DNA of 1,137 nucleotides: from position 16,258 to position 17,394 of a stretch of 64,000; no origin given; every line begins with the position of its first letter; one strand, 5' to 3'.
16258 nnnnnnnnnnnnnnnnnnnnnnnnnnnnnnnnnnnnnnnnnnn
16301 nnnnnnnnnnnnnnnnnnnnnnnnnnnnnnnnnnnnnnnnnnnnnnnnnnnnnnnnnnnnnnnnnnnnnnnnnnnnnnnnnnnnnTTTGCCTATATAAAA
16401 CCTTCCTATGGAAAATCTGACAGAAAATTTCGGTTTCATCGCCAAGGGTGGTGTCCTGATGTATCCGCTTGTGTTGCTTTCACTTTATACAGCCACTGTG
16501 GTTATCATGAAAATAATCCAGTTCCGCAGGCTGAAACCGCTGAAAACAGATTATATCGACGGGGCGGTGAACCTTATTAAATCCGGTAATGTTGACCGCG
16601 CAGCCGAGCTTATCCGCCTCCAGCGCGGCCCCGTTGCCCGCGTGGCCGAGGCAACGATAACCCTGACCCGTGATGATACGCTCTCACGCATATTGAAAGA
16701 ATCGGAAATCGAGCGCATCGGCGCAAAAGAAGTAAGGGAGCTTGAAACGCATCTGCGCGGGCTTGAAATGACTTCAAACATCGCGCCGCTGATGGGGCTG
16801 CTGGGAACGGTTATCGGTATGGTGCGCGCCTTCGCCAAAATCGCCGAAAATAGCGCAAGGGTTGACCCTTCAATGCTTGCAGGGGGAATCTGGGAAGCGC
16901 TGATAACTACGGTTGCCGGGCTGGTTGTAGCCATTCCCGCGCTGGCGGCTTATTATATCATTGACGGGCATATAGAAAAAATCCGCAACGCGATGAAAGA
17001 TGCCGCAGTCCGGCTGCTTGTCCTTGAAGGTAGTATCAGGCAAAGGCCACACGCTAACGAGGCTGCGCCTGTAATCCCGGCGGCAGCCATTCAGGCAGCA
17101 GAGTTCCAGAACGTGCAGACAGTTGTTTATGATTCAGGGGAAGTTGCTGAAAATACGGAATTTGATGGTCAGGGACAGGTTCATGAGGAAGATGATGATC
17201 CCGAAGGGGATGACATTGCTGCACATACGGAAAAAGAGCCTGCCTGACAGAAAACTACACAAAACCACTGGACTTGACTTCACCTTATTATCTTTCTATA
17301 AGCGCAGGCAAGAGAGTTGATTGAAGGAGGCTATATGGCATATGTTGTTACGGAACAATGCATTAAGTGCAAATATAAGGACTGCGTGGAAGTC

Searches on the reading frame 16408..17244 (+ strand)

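Call 80: search_protein_families(library=pfam, proteins=[window:16408-17244:+], max_evalue=0.0001)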
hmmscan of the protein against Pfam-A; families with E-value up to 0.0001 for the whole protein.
window:16408-17244:+ (279 aa): 1 family
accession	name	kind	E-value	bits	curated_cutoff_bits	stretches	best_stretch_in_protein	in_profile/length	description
PF01618.21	MotA_ExbB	-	1.2e-27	96.6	22.9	1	76-197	6-126/127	MotA/TolQ/ExbB proton channel family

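Call 100: search_protein_families(library=padloc, proteins=[window:16408-17244:+], max_evalue=0.001)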
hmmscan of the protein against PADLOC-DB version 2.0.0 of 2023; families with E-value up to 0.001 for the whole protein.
window:16408-17244:+ (279 aa): 0 families
